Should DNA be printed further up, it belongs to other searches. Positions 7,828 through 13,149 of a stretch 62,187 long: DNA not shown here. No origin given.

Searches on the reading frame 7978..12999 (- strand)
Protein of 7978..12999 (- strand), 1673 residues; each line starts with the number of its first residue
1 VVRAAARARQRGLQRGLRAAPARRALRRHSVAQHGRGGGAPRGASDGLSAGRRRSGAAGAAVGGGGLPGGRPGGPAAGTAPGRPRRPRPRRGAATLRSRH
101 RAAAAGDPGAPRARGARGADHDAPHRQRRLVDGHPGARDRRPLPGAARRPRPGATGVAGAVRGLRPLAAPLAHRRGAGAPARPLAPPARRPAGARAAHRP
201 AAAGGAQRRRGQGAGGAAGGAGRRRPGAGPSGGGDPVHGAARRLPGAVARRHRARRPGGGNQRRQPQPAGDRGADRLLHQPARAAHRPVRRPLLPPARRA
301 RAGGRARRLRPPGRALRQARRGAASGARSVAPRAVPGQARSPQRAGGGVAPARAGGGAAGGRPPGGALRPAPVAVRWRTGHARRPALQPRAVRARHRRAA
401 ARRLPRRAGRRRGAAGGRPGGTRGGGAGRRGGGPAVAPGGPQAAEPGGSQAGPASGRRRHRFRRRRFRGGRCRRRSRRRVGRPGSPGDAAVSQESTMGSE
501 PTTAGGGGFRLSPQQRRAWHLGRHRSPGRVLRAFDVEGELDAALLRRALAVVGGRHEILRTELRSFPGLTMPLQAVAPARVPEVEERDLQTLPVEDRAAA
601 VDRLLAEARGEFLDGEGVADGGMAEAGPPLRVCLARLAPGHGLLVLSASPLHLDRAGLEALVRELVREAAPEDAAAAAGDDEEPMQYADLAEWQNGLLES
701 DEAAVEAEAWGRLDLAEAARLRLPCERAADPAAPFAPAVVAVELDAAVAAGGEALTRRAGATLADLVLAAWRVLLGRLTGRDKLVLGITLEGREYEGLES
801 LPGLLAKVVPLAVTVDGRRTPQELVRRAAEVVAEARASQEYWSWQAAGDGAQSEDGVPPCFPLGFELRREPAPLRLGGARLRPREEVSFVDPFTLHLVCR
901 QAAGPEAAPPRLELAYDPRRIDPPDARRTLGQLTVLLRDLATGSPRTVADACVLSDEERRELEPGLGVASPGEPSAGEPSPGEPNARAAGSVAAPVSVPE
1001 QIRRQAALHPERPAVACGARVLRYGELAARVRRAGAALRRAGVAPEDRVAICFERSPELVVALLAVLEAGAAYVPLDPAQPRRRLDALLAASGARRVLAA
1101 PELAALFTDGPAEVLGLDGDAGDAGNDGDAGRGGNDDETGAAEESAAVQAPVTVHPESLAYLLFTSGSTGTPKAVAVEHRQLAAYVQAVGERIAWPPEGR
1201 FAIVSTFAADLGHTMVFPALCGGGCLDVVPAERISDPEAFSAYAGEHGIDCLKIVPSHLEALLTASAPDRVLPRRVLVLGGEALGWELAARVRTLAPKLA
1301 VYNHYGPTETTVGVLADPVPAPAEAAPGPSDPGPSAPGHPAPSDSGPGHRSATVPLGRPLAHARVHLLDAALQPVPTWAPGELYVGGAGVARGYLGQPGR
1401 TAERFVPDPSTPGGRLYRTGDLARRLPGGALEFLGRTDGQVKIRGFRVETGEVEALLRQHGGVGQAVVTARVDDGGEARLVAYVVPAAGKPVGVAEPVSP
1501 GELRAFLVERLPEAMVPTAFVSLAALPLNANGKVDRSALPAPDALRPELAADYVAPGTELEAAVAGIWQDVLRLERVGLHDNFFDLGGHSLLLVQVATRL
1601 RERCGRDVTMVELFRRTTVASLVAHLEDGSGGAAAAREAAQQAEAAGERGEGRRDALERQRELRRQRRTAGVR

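Call 8: search_protein_families(library=pfam, proteins=[window:7978-12999:-], max_evalue=0.00001)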
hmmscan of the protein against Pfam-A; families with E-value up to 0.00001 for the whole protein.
window:7978-12999:- (1673 aa): 4 families
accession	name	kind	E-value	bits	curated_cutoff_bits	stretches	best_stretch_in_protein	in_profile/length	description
PF00501.34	AMP-binding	-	1.8e-76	257.9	29.9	1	1003-1395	2-384/384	AMP-binding enzyme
PF00668.25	Condensation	-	7.1e-25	88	30.6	1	511-841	7-329/456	Condensation domain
PF00550.31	PP-binding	-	3e-15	56.7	20.8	1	1563-1626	2-67/67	Phosphopantetheine attachment site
PF13193.12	AMP-binding_C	-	4.9e-10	40.6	24.5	1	1452-1533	1-76/76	AMP-binding enzyme C-terminal domain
